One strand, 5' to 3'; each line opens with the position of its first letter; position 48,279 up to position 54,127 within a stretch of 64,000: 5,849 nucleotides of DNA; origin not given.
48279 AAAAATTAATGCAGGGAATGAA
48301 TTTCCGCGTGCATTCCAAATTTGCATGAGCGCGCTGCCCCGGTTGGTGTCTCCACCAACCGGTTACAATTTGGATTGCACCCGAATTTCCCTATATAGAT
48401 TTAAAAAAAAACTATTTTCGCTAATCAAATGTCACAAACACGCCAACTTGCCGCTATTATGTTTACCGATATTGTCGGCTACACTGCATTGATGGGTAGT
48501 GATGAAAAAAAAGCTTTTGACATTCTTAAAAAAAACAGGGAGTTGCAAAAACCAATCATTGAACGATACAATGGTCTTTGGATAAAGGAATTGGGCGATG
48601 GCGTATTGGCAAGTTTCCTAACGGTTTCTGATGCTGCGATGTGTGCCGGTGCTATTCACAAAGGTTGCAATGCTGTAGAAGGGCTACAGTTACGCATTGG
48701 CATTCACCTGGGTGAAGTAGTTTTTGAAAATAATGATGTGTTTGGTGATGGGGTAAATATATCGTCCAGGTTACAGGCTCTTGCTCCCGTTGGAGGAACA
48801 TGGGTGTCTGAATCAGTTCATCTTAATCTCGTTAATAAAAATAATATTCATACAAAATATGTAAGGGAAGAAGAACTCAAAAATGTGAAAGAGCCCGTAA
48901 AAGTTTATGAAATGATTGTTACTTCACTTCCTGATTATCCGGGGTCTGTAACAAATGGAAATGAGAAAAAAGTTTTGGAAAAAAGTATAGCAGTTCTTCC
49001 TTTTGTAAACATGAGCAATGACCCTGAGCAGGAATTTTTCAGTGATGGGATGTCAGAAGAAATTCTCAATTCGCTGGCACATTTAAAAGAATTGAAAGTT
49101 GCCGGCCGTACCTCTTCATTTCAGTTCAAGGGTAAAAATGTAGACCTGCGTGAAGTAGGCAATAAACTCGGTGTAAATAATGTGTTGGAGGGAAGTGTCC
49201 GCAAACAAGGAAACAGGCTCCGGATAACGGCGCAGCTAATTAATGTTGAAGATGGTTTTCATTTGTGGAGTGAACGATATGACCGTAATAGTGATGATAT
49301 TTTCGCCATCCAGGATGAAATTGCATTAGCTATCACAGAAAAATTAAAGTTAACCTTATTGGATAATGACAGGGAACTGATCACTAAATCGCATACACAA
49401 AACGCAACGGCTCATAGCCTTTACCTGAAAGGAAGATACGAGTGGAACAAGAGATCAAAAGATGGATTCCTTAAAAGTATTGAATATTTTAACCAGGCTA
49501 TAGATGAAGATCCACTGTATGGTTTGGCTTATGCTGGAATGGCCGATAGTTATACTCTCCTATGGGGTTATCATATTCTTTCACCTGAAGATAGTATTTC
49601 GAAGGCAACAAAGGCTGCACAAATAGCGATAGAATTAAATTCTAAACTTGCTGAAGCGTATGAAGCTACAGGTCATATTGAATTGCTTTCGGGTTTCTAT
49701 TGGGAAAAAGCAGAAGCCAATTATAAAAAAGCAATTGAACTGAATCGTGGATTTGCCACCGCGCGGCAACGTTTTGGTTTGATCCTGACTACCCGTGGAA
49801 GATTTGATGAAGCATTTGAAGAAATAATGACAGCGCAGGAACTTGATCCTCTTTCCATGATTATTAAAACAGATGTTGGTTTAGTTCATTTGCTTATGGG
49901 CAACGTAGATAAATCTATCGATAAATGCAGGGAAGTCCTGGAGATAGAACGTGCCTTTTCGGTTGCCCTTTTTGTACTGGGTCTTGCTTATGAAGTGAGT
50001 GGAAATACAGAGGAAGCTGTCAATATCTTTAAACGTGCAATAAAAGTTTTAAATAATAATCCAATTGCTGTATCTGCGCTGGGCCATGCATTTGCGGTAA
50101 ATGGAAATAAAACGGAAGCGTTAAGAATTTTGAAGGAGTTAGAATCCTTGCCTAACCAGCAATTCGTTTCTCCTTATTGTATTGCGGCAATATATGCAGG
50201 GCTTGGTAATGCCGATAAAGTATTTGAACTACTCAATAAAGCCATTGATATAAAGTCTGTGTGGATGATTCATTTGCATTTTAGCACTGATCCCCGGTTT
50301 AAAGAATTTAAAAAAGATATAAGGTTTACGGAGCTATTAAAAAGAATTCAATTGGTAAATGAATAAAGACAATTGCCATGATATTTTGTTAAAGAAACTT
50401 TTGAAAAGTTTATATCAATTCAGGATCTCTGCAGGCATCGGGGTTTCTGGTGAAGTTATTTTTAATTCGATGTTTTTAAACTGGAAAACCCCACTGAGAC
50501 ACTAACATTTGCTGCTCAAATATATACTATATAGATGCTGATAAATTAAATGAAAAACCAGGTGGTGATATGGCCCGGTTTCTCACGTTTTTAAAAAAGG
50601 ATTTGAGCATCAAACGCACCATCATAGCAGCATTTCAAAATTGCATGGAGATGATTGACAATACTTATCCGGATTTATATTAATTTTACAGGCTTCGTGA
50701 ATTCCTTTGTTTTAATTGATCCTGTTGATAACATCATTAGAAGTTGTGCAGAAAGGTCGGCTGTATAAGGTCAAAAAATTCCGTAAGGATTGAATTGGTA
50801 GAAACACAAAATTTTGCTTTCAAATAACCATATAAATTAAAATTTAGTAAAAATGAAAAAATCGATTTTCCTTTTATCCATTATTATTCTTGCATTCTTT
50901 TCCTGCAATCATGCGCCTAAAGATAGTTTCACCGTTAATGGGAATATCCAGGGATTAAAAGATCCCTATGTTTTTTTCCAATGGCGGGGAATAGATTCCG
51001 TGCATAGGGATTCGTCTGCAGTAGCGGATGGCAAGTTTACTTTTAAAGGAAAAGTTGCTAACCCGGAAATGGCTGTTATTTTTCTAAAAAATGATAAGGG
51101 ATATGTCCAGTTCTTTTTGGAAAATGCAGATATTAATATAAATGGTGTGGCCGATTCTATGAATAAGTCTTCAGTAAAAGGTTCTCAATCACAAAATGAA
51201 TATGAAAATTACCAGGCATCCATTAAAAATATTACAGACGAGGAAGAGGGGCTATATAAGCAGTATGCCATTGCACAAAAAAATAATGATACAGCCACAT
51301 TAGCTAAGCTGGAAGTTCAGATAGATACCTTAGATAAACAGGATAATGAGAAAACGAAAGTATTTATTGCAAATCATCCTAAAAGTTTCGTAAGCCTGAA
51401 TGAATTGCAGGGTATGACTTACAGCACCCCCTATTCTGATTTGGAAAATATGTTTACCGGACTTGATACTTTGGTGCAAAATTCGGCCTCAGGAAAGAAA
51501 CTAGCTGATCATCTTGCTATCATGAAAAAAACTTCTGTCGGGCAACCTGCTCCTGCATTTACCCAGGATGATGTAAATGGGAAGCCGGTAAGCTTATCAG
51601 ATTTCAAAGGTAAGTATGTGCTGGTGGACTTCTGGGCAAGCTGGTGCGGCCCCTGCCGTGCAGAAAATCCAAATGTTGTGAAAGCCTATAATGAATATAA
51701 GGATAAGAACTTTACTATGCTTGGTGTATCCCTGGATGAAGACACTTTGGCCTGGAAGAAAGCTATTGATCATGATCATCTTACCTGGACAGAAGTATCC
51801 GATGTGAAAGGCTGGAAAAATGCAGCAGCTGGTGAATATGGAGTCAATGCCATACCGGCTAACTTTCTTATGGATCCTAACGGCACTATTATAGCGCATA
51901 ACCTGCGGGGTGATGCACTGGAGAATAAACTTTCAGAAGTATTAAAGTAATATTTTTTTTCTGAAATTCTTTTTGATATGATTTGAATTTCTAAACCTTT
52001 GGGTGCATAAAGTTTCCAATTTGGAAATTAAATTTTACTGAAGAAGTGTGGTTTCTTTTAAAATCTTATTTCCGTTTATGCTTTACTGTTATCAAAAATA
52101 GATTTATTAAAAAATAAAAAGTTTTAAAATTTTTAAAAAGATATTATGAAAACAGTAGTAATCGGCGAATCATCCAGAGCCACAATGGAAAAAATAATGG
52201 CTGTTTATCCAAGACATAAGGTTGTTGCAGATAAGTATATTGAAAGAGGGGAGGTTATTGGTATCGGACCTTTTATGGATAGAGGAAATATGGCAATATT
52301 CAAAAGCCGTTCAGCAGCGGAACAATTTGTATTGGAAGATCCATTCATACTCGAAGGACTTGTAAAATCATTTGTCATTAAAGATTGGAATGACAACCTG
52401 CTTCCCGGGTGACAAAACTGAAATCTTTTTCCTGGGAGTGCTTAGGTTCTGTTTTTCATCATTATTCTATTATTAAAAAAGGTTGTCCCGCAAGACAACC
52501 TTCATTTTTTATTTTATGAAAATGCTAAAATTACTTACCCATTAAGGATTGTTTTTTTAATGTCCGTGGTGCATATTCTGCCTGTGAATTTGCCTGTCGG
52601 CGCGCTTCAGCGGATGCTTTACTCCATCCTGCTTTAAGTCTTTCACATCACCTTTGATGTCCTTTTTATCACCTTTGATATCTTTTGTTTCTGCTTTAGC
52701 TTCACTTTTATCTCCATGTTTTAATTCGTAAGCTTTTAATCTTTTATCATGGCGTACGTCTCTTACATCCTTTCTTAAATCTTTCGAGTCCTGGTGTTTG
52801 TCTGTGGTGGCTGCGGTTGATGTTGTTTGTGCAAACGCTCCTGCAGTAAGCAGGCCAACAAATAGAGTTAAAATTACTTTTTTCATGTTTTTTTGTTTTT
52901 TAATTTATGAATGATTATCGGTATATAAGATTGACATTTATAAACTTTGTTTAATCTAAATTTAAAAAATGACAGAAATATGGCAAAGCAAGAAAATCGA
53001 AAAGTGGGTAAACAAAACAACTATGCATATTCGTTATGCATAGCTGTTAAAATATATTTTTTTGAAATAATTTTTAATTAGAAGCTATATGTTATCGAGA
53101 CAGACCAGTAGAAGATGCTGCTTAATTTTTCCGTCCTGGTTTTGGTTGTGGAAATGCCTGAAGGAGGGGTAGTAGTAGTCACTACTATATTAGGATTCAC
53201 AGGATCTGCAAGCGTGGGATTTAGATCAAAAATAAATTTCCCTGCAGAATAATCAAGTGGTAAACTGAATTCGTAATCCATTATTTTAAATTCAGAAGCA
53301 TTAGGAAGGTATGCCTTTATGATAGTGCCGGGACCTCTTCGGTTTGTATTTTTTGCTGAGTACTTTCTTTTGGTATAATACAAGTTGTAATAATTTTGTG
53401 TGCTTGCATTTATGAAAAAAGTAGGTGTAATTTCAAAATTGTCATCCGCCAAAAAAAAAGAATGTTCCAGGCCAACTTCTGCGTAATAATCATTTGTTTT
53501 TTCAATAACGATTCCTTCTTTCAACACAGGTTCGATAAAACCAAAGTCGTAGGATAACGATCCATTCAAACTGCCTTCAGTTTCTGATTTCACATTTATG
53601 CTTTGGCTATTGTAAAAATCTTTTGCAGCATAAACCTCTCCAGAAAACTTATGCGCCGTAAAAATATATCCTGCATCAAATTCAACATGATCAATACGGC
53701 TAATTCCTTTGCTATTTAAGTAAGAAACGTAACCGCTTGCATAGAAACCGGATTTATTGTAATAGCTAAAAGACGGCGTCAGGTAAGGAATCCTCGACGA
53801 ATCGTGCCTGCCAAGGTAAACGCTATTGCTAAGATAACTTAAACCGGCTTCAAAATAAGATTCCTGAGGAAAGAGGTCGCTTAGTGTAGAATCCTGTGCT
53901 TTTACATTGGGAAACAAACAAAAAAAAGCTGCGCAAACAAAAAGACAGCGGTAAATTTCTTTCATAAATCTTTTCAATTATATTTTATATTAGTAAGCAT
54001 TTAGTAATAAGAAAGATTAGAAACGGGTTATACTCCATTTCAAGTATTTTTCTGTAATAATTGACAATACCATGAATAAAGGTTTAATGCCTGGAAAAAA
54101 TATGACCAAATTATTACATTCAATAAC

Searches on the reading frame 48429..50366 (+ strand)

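Call 12: search_protein_families(library=pfam, proteins=[window:48429-50366:+])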
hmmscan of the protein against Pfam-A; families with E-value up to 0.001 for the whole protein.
window:48429-50366:+ (645 aa): 15 families
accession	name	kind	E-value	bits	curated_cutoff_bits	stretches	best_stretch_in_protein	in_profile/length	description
PF07719.23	TPR_2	-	2.5e-17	61.9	27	0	513-544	3-34/34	Tetratricopeptide repeat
PF00515.34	TPR_1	-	5.3e-15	54.9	27.8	0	513-540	3-30/34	Tetratricopeptide repeat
PF13181.12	TPR_8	-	9.7e-14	50.7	25.7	0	513-539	3-29/34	Tetratricopeptide repeat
PF00211.25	Guanylate_cyc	-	6.3e-12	45.9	21.9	1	3-160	4-179/183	Adenylate and Guanylate cyclase catalytic domain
PF13424.12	TPR_12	-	1.9e-10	41.2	30.1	1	482-541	8-75/77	Tetratricopeptide repeat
PF14559.12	TPR_19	-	4.5e-10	40.2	25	0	524-571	4-51/68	Tetratricopeptide repeat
PF13431.12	TPR_17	-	4.9e-10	39.3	24.4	0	432-462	2-32/34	Tetratricopeptide repeat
PF13428.12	TPR_14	-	7.9e-10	38.9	23.5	0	513-552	3-42/44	Tetratricopeptide repeat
PF13432.12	TPR_16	-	1.4e-08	35.5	32.7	0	517-571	3-57/65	Tetratricopeptide repeat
PF13414.12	TPR_11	-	9.8e-08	32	26.8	0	524-559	7-42/42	TPR repeat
PF13176.12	TPR_7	-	1.2e-06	28.5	27.9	0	513-538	1-26/36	Tetratricopeptide repeat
PF25063.1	ARM_TT21_C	-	4.6e-05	23.8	35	0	325-506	15-193/209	Tetratricopeptide repeat protein 21 C-terminal ARM domain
PF22871.2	AimR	-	0.00012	21.8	26.7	0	284-358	224-295/309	AimR transcriptional regulator-like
PF13174.12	TPR_6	-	0.00026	21.9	26.3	0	513-539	2-28/33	Tetratricopeptide repeat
PF13374.12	TPR_10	-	0.00043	20.7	27.5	0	517-540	8-31/42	Tetratricopeptide repeat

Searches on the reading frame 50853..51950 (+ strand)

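Call 12: search_protein_families(library=pfam, proteins=[window:50853-51950:+])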
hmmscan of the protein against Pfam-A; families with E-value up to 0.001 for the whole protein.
window:50853-51950:+ (365 aa): 7 families
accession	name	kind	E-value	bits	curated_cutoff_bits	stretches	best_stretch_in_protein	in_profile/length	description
PF00578.27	AhpC-TSA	-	1.1e-26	93.6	26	1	229-347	1-122/124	AhpC/TSA family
PF08534.16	Redoxin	-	1.6e-25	90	26.6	1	229-355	2-137/148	Redoxin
PF13905.12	Thioredoxin_8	-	1.8e-20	73.5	27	1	253-346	1-94/94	Thioredoxin-like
PF14289.11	DUF4369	-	1.6e-18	67.5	25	1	26-117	1-91/91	Domain of unknown function (DUF4369)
PF00085.26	Thioredoxin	-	1.3e-11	44.8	23.5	1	254-298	19-62/103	Thioredoxin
PF13098.12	Thioredoxin_2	-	9.7e-08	32.7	27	1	252-362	4-102/104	Thioredoxin-like domain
PF00255.25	GSHPx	-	1.5e-05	25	27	1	236-292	4-59/108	Glutathione peroxidase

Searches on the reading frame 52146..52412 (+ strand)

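Call 13: search_protein_families(library=pfam, proteins=[window:52146-52412:+])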
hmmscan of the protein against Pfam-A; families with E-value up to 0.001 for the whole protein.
window:52146-52412:+ (88 aa): 1 family
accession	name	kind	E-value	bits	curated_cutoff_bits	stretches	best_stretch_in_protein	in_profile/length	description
PF03795.20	YCII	-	1.5e-05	25.8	24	1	1-82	1-95/95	YCII-related domain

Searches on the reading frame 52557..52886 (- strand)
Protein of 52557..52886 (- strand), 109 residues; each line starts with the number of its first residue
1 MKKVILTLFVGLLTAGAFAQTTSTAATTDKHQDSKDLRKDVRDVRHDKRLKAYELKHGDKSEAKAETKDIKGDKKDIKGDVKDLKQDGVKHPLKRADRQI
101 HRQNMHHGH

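Call 13: search_protein_families(library=pfam, proteins=[window:52557-52886:-])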
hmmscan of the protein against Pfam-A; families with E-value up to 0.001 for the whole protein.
window:52557-52886:- (109 aa): 0 families

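Call 72: search_protein_families(library=ncbifam, proteins=[window:52557-52886:-], max_evalue=0.01)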
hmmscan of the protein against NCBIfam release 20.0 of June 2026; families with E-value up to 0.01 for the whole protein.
window:52557-52886:- (109 aa): 0 families

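Call 73: search_protein_families(library=phrogs, proteins=[window:52557-52886:-], max_evalue=0.01)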
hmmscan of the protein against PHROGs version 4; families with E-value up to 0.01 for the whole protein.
window:52557-52886:- (109 aa): 2 families
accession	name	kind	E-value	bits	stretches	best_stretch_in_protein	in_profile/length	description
phrog_17956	-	unknown function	0.0016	19.2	1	1-84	1-84/223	-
phrog_25820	-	lysis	0.0085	16.5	1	3-104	7-99/265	endolysin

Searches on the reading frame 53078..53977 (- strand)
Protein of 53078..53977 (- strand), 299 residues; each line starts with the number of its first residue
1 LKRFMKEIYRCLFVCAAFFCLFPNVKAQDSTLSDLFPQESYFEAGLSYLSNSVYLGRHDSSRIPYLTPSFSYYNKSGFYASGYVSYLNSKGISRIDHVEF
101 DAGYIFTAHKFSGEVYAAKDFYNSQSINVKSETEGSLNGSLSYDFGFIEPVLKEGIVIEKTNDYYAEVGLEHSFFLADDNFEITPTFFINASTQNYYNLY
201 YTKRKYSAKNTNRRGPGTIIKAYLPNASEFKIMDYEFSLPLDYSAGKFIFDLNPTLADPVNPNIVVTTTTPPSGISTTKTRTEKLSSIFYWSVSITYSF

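Call 13: search_protein_families(library=pfam, proteins=[window:53078-53977:-])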
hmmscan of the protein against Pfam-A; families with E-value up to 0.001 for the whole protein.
window:53078-53977:- (299 aa): 0 families

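Call 72: search_protein_families(library=ncbifam, proteins=[window:53078-53977:-], max_evalue=0.01)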
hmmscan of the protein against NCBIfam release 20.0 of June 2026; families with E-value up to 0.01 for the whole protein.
window:53078-53977:- (299 aa): 0 families

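Call 73: search_protein_families(library=phrogs, proteins=[window:53078-53977:-], max_evalue=0.01)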
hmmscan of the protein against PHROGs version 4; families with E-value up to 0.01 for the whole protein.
window:53078-53977:- (299 aa): 0 families

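Call 76: search_solved_structures(query=window:53078-53977:-, max_evalue=1)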
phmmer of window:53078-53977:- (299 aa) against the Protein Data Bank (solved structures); distinct sequences matched with E-value up to 1: 0.
